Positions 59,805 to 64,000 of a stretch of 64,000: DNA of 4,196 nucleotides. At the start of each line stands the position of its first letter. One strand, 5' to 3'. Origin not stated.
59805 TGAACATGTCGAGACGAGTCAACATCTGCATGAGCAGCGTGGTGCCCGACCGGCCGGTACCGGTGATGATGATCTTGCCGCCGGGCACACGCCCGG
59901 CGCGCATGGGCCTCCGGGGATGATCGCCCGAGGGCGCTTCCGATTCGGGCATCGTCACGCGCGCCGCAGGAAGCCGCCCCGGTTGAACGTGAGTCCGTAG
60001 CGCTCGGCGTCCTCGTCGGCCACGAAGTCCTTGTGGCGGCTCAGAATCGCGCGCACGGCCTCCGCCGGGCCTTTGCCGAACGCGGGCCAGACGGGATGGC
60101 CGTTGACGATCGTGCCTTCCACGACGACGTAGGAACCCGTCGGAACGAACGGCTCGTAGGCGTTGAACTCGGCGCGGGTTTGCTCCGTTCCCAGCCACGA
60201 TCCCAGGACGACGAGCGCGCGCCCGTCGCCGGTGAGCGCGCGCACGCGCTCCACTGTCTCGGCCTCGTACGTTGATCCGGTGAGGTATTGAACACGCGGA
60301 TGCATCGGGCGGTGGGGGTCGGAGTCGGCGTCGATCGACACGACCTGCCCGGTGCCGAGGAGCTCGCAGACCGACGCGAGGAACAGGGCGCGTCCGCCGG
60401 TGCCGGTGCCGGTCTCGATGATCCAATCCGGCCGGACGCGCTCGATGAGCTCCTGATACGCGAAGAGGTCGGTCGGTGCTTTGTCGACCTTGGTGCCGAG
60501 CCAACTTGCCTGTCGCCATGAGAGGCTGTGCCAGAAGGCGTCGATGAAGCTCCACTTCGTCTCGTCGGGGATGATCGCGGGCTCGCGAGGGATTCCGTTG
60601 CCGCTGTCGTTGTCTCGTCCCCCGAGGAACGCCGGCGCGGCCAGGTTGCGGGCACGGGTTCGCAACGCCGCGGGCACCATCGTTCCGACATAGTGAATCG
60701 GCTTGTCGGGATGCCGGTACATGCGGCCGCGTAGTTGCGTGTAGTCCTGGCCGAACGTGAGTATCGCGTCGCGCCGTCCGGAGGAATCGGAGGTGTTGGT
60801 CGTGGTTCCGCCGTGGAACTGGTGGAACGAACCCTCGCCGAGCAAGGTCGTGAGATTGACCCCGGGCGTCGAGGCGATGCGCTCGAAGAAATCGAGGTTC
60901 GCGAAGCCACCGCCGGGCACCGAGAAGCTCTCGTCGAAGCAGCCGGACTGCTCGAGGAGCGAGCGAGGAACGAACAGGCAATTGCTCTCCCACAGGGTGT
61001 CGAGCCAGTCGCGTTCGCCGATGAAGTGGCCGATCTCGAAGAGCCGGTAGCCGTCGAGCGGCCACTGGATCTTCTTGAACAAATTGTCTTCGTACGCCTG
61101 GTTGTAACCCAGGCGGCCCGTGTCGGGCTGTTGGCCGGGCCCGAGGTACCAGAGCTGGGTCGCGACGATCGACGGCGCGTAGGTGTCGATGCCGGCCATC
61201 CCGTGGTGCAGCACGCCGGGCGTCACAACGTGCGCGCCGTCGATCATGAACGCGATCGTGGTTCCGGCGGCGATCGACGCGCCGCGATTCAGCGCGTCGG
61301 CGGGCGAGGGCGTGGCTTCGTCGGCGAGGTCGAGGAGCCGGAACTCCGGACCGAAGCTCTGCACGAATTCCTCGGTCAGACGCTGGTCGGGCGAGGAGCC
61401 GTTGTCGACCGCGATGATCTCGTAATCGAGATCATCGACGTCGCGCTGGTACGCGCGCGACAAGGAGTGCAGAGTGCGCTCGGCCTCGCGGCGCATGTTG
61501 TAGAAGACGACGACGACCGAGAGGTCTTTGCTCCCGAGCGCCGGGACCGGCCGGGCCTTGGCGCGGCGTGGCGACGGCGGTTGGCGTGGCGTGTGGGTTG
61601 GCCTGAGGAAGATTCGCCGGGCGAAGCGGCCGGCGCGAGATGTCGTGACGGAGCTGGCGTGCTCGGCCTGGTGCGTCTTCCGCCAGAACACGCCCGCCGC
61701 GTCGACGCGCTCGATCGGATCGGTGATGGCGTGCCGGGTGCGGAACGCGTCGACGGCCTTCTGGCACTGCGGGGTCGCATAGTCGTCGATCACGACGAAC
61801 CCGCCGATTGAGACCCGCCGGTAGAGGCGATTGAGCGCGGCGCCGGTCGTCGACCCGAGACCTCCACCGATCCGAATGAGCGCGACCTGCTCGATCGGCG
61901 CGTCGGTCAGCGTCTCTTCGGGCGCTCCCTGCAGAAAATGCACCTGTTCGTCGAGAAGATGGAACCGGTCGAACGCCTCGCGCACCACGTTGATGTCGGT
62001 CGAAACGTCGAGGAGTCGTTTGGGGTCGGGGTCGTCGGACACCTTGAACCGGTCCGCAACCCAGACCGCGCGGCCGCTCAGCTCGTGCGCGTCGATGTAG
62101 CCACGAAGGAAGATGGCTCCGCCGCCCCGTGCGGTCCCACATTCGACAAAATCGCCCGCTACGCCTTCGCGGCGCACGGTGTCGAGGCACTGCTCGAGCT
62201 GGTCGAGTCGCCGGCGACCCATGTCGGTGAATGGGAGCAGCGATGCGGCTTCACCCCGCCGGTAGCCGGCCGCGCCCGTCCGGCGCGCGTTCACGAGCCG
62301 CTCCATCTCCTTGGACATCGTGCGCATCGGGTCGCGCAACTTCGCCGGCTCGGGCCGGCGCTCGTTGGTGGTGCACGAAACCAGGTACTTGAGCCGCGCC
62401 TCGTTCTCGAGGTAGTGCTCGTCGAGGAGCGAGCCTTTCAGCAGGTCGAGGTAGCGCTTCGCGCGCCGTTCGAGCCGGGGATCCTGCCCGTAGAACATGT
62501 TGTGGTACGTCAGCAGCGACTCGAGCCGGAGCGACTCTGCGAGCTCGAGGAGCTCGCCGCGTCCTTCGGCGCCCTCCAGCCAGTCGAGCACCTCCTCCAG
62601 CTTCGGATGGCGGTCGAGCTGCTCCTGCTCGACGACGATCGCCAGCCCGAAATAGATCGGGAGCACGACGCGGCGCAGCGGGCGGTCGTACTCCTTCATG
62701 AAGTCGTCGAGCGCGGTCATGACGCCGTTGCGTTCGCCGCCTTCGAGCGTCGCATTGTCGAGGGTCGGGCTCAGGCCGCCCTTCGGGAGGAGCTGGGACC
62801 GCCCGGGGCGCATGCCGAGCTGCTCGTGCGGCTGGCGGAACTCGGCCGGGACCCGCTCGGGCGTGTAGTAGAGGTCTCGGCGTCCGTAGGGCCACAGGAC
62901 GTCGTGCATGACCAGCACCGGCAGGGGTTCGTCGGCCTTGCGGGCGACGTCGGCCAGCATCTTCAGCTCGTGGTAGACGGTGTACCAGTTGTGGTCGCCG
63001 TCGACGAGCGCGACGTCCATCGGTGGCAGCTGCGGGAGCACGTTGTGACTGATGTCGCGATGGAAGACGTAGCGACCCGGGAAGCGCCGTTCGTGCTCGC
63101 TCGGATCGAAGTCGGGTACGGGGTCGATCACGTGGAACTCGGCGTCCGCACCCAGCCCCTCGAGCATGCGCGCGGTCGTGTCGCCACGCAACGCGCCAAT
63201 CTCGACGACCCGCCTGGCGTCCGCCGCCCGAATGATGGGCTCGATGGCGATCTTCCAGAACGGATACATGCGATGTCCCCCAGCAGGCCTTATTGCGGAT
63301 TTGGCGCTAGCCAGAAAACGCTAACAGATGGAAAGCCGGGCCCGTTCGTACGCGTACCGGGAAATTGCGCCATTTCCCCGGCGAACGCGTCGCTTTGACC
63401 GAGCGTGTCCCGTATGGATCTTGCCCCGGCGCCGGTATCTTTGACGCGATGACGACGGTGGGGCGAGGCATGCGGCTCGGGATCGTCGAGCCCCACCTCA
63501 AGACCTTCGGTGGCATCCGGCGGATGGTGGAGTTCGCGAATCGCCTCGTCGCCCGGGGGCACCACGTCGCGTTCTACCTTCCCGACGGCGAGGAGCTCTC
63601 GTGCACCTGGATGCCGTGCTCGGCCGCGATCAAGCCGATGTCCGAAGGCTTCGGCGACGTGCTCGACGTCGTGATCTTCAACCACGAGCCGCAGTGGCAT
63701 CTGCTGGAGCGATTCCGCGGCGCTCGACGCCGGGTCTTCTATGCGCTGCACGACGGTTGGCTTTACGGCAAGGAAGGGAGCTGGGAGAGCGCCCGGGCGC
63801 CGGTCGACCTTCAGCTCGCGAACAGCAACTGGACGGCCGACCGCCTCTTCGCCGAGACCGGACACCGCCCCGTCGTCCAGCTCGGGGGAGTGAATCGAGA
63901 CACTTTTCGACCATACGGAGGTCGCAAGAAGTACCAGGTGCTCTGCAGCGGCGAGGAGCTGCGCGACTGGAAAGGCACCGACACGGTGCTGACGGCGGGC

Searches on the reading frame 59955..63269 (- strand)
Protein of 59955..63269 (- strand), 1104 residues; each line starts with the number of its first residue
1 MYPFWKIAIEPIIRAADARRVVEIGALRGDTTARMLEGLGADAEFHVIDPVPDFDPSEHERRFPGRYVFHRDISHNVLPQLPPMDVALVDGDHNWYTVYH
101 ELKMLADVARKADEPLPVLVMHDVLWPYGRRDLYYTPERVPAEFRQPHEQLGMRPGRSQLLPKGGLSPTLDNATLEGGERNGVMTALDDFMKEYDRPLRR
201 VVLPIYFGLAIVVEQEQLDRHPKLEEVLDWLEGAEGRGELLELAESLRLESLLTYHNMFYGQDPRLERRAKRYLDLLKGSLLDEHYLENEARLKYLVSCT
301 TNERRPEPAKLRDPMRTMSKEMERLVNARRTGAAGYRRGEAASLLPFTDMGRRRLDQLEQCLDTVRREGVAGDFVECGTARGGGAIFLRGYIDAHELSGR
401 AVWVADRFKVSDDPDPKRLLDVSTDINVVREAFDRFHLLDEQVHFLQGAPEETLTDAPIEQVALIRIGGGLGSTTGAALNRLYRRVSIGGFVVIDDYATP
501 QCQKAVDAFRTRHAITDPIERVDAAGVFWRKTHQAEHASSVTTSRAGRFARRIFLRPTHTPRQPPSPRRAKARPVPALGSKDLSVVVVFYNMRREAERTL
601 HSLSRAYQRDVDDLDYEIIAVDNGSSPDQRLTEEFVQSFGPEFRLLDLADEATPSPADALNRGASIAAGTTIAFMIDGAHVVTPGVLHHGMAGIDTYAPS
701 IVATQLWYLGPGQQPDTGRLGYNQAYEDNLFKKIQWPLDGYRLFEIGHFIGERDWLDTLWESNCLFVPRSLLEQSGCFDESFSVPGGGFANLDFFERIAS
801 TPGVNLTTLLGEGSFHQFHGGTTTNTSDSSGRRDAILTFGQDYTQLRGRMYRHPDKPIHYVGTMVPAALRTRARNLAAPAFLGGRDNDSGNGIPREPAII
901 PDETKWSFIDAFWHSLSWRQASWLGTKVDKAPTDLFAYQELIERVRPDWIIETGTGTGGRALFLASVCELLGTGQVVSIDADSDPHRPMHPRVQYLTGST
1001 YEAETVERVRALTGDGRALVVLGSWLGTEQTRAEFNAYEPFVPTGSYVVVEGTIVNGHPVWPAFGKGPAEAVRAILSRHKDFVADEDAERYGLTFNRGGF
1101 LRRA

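Call 18: search_protein_families(library=pfam, proteins=[window:59955-63269:-], max_evalue=0.01)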
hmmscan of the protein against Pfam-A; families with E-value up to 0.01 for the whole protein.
window:59955-63269:- (1104 aa): 5 families
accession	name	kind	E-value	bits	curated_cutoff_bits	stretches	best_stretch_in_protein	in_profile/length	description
PF05711.17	TylF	-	5.3e-62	209.9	23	1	271-531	2-264/264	Macrocin-O-methyltransferase (TylF)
PF04989.18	RMNT_CmcI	-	2.3e-45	155.3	23.2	1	918-1104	4-206/206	Rhamnosyl O-methyltransferase/CmcI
PF13578.12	Methyltransf_24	-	4.3e-19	69.8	26.3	2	22-124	1-105/105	Methyltransferase domain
PF00535.33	Glycos_transf_2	-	1.2e-09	38.8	23.3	1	584-722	1-131/168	Glycosyl transferase family 2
PF10111.15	Glyco_tranf_2_2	-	4.2e-05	23.6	27.3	0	584-684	1-96/276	Glycosyltransferase like family 2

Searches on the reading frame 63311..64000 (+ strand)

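Call 18: search_protein_families(library=pfam, proteins=[window:63311-64000:+], max_evalue=0.01)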
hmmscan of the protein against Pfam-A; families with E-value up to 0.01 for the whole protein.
window:63311-64000:+ (230 aa): 1 family
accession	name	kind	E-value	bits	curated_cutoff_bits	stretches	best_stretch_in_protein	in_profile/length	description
PF13439.12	Glyco_transf_4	-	0.0009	19.7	28.5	0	70-95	6-31/170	Glycosyltransferase Family 4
